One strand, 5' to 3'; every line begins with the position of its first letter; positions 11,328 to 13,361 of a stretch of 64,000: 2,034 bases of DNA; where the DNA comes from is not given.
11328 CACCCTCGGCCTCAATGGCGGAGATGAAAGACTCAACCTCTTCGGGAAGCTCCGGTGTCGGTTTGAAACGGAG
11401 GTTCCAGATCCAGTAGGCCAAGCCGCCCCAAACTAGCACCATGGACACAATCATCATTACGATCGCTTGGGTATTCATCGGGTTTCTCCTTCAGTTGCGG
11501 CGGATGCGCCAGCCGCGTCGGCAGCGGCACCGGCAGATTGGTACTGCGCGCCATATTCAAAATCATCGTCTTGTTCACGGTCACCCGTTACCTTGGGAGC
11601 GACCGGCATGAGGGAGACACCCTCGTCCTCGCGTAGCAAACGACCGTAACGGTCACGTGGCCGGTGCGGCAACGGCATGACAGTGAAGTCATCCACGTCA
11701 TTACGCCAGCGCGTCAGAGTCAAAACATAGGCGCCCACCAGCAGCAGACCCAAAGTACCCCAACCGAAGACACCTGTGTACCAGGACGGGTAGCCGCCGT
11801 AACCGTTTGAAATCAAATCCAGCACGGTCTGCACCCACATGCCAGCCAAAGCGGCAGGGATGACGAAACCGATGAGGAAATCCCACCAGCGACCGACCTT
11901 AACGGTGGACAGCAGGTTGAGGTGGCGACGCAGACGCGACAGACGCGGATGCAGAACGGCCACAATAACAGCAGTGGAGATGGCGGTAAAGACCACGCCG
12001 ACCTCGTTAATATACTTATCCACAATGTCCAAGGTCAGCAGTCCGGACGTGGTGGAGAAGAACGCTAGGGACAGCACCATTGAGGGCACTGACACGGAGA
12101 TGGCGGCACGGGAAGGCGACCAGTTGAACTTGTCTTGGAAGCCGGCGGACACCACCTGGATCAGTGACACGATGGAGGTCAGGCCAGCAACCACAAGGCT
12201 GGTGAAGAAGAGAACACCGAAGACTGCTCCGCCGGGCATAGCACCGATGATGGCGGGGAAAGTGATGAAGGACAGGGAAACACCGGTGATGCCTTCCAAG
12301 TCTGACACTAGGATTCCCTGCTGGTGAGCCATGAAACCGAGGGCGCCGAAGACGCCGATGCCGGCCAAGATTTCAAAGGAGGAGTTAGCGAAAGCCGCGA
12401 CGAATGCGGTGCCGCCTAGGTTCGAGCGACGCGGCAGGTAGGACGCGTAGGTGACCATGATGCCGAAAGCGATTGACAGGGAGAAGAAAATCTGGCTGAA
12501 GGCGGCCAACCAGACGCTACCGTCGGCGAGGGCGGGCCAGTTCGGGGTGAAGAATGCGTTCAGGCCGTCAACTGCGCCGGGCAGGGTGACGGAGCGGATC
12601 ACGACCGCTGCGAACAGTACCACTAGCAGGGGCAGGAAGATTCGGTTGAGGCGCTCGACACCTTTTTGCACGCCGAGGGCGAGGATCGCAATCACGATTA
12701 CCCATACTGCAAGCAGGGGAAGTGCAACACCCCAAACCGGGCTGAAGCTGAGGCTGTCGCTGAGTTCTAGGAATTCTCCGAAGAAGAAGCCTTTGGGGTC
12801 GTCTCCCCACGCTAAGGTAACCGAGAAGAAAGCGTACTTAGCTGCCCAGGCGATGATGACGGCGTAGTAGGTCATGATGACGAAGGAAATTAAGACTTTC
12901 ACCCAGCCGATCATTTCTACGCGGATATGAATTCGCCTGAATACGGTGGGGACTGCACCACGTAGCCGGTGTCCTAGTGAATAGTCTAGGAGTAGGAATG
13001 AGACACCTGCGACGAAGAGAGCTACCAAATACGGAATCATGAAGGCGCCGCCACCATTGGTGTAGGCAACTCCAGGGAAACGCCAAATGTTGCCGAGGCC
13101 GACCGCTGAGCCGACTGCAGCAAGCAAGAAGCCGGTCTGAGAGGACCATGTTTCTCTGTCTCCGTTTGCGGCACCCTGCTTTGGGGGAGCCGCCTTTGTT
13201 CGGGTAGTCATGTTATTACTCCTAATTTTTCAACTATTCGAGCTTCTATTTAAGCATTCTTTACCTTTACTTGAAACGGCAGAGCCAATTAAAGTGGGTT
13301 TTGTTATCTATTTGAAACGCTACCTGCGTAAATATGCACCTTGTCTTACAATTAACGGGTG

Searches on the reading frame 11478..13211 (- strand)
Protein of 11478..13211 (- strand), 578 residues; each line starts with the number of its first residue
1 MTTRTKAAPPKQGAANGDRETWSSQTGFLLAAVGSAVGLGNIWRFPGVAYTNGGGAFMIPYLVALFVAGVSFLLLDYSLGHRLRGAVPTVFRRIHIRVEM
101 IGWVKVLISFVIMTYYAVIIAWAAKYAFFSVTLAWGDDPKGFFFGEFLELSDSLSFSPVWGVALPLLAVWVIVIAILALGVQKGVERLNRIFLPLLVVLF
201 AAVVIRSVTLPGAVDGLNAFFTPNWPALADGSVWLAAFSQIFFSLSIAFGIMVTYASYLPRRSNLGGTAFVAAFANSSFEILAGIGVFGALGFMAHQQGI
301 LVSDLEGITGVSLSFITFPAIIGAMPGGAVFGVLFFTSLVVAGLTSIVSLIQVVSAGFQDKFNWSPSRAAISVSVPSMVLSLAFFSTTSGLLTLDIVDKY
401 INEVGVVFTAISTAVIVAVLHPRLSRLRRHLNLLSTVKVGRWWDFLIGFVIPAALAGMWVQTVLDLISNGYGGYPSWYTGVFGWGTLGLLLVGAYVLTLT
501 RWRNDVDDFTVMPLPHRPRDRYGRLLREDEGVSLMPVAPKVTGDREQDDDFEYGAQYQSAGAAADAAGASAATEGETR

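Call 77: search_protein_families(library=pfam, proteins=[window:11478-13211:-], max_evalue=0.00001)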
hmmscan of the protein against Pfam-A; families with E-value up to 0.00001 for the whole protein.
window:11478-13211:- (578 aa): 1 family
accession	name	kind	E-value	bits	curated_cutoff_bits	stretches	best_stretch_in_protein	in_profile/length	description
PF00209.24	SNF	-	2.6e-106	356.9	27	2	140-487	156-506/524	Sodium:neurotransmitter symporter family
